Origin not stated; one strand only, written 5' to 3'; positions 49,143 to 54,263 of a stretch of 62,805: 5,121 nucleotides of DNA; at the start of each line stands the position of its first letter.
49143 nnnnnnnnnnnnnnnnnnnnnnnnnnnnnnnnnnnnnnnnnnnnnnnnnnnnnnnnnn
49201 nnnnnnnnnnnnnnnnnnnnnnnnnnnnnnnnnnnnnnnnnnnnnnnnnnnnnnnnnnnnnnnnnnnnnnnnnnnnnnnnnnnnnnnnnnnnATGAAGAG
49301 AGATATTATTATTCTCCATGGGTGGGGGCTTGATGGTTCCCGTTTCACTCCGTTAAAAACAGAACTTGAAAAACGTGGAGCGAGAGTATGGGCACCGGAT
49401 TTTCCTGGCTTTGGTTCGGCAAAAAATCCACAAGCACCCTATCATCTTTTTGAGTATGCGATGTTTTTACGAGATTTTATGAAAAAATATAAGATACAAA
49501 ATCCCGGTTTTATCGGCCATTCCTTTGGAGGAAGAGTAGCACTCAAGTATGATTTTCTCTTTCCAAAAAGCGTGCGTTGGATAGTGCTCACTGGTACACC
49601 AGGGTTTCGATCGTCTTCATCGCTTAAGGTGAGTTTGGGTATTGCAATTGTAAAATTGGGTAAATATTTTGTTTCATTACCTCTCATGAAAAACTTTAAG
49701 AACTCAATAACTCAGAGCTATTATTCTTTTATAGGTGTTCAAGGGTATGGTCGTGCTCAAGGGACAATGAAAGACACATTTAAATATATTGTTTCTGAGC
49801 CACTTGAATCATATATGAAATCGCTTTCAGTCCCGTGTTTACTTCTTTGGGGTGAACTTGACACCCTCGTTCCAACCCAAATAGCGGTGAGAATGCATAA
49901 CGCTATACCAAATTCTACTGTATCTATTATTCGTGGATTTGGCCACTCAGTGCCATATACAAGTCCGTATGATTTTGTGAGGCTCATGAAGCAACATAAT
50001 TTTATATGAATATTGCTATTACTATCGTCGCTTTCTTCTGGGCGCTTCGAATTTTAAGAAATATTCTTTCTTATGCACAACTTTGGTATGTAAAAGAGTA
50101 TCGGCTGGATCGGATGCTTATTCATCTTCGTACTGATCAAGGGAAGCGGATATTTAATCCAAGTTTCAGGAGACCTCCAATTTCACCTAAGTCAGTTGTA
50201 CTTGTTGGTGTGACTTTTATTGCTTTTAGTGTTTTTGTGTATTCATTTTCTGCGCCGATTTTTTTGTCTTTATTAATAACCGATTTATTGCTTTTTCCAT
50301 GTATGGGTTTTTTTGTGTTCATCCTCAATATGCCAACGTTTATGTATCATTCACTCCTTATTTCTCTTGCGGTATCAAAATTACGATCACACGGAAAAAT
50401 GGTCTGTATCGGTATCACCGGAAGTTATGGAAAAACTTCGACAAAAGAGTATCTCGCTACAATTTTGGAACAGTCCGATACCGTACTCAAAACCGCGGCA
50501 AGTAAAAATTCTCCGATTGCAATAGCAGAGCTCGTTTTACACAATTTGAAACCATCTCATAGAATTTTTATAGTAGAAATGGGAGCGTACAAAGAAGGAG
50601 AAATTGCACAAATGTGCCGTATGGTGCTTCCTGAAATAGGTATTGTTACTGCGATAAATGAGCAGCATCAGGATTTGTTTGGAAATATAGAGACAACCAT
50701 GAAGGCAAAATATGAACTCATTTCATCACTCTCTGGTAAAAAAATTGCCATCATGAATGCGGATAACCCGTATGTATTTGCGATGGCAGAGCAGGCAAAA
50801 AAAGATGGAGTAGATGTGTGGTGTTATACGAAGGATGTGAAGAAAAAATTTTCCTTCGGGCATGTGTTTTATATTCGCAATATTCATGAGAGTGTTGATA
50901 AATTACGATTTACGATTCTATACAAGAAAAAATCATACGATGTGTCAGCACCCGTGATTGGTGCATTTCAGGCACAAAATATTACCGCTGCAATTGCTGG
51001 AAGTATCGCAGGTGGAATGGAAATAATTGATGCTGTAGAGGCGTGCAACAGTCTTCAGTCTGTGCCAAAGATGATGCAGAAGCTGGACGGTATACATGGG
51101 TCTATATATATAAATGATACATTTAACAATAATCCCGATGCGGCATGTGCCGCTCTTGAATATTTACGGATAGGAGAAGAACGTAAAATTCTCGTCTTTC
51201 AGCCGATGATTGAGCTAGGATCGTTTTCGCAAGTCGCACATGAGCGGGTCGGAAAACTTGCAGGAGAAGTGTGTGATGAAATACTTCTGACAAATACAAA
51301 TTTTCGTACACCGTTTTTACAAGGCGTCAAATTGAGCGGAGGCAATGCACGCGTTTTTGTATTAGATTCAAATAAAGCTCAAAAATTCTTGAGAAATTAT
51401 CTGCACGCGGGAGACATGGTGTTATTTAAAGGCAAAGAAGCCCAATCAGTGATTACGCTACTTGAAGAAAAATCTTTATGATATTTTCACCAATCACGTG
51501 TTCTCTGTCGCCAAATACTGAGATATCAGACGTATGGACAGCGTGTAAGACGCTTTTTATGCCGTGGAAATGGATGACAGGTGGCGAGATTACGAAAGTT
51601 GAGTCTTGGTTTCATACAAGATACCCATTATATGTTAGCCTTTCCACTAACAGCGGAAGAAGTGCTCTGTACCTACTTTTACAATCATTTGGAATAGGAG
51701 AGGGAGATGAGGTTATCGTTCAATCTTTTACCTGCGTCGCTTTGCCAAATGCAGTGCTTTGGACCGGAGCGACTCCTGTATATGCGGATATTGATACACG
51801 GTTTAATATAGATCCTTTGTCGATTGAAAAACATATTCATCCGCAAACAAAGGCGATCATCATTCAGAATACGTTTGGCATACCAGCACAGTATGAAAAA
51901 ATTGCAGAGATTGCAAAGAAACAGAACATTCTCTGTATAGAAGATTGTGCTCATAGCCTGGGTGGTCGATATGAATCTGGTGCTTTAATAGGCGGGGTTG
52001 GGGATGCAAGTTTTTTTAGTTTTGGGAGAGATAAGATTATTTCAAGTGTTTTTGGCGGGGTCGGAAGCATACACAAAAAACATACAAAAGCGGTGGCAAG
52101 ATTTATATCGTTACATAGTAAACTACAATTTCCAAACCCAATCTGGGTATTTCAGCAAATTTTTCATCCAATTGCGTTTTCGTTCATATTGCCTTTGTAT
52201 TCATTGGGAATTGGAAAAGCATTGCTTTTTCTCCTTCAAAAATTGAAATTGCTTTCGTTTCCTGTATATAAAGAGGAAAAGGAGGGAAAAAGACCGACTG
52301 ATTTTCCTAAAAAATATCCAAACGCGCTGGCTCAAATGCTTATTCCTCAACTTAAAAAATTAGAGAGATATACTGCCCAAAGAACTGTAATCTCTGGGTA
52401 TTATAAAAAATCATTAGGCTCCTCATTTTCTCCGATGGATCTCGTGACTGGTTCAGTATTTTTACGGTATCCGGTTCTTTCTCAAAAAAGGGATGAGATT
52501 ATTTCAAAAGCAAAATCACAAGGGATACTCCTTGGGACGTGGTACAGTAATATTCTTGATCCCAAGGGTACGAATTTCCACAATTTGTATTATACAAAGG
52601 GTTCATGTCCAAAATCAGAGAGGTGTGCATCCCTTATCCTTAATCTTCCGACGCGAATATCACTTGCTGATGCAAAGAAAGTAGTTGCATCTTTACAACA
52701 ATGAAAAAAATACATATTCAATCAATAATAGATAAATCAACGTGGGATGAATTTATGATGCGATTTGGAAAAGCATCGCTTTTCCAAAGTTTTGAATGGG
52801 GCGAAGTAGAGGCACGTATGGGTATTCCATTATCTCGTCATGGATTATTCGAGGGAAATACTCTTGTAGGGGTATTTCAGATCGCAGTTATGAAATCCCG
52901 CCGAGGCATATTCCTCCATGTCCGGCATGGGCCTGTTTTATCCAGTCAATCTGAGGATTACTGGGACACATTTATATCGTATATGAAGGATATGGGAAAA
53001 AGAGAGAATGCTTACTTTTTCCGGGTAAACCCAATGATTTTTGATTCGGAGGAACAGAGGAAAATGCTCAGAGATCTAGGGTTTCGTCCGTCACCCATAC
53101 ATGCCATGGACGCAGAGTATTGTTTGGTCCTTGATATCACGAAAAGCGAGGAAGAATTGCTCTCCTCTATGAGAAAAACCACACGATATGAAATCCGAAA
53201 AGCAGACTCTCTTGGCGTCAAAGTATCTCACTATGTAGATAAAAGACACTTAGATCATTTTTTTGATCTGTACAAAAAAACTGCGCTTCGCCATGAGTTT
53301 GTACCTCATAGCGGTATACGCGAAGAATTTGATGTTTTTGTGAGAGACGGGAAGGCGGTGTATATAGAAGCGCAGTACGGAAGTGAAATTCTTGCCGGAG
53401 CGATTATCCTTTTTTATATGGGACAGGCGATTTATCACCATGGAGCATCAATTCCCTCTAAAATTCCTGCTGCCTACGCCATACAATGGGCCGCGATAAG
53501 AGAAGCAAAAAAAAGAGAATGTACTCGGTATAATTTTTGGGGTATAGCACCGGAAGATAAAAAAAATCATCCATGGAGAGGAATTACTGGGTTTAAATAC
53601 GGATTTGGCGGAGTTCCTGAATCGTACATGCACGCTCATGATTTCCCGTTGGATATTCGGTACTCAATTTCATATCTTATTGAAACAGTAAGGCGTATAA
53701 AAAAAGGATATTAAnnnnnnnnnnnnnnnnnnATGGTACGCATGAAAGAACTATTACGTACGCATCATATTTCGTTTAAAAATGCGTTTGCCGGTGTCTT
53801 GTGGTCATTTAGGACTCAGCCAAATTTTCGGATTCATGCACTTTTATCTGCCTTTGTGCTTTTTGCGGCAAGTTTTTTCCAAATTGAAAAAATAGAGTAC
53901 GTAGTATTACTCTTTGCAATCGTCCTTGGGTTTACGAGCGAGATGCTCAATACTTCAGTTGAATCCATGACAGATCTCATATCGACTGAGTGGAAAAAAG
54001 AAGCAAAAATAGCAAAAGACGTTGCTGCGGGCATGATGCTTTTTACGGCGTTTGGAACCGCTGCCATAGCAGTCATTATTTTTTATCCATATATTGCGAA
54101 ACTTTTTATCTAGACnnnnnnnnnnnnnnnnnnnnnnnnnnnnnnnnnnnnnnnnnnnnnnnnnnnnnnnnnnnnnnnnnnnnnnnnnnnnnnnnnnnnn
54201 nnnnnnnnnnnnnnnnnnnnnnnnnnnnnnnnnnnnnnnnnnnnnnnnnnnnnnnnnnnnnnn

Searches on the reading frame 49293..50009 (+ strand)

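Call 71: search_protein_families(library=pfam, proteins=[window:49293-50009:+], max_evalue=0.0001)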
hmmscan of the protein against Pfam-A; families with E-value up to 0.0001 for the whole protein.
window:49293-50009:+ (238 aa): 3 families
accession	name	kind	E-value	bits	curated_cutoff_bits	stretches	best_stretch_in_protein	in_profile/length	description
PF00561.26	Abhydrolase_1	-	1.3e-25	90.9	25.8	1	5-223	3-243/245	alpha/beta hydrolase fold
PF12697.13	Abhydrolase_6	-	1.6e-14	55.5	26.3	1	5-228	1-213/217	Alpha/beta hydrolase family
PF12146.15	Hydrolase_4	-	4.3e-14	52.8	27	1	3-220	5-234/239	Serine aminopeptidase, S33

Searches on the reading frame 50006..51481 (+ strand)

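Call 71: search_protein_families(library=pfam, proteins=[window:50006-51481:+], max_evalue=0.0001)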
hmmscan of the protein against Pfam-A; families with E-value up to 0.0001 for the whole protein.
window:50006-51481:+ (491 aa): 2 families
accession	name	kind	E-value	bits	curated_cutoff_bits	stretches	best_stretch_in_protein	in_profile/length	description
PF08245.18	Mur_ligase_M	-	2.7e-38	132.4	24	1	137-331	1-198/200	Mur ligase middle domain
PF02875.26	Mur_ligase_C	-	5.2e-10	40.7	28.4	1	357-477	3-126/127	Mur ligase, glutamate ligase domain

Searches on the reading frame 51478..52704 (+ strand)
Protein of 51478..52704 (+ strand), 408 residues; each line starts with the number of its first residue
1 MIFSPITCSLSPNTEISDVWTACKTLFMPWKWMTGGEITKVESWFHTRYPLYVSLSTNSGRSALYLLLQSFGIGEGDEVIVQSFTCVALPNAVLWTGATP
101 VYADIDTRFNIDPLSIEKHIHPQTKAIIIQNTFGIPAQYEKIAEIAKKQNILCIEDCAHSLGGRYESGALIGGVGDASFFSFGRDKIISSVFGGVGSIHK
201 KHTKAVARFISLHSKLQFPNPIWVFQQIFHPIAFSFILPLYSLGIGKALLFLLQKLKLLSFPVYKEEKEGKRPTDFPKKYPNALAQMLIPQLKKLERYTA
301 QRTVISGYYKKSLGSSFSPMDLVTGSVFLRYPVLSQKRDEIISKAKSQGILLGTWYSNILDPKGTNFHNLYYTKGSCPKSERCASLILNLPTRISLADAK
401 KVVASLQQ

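Call 71: search_protein_families(library=pfam, proteins=[window:51478-52704:+], max_evalue=0.0001)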
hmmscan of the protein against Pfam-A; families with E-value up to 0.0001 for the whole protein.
window:51478-52704:+ (408 aa): 2 families
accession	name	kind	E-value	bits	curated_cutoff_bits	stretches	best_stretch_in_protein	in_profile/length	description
PF01041.23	DegT_DnrJ_EryC1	-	4.9e-52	177.8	19.8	2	31-214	19-202/360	DegT/DnrJ/EryC1/StrS aminotransferase family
PF00266.25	Aminotran_5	-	4.2e-05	23.1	21.5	1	40-162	51-181/371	Aminotransferase class-V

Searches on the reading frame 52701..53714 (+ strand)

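Call 71: search_protein_families(library=pfam, proteins=[window:52701-53714:+], max_evalue=0.0001)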
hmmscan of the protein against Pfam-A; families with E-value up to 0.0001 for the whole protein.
window:52701-53714:+ (337 aa): 2 families
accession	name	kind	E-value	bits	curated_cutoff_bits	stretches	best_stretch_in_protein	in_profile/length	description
PF02388.22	FemAB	-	1.4e-35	123.4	24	3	223-318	299-394/406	FemAB family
PF13480.13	Acetyltransf_6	-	8.9e-08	32.8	22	1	155-284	1-139/143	Acetyltransferase (GNAT) domain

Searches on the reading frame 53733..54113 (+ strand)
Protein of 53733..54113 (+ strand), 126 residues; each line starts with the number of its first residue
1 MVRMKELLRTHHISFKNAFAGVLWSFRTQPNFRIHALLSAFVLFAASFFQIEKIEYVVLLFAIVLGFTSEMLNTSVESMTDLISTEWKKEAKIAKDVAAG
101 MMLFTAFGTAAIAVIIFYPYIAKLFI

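Call 72: search_protein_families(library=pfam, proteins=[window:53733-54113:+], max_evalue=0.0001)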
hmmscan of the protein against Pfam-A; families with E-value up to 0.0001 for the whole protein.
window:53733-54113:+ (126 aa): 1 family
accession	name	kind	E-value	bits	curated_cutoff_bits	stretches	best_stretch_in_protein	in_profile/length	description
PF01219.24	DAGK_prokar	-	3.1e-28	98.1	22.3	1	17-117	2-102/102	Prokaryotic diacylglycerol kinase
